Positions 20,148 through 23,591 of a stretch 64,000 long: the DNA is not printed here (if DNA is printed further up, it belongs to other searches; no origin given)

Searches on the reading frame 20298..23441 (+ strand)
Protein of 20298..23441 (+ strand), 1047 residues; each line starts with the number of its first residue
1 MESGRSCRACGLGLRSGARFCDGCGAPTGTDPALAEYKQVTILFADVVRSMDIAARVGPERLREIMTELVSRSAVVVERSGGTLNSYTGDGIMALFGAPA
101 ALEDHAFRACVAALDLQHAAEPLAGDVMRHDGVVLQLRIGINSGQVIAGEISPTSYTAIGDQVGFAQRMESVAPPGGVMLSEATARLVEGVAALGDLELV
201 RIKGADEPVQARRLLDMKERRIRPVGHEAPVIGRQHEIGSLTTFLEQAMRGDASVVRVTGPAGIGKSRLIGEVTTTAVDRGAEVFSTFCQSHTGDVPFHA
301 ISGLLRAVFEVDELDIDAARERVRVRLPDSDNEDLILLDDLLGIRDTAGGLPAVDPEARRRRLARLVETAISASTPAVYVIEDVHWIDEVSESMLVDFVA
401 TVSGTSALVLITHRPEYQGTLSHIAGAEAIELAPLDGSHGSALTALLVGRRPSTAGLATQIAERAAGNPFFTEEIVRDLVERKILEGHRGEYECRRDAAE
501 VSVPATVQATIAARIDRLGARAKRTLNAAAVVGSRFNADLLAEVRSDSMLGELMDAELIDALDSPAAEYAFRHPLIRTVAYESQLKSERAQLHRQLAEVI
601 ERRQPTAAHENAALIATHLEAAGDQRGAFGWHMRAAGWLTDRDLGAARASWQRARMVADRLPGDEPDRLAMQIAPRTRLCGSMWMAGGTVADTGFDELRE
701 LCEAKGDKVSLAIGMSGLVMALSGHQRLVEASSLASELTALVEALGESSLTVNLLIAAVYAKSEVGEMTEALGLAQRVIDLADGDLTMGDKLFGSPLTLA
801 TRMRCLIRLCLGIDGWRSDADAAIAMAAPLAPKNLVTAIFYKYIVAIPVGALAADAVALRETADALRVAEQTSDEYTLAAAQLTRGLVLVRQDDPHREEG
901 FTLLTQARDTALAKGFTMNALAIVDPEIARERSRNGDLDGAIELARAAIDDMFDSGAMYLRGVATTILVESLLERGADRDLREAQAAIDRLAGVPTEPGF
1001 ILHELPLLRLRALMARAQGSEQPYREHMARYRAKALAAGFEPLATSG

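Call 9: search_protein_families(library=ncbifam, proteins=[window:20298-23441:+])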
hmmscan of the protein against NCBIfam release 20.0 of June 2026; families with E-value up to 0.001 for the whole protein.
window:20298-23441:+ (1047 aa): 2 families
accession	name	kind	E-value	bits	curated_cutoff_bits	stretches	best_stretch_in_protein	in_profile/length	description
TIGR03903.1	TOMM_kin_cyc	equivalog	4.1e-71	240.2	705.75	1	24-851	270-1119/1267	TOMM system kinase/cyclase fusion protein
NF058673.1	LipAdnlyCyLipJMY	equivalog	3.6e-05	22.7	800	1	35-190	291-424/449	bifunctional lipase/adenylate cyclase LipJ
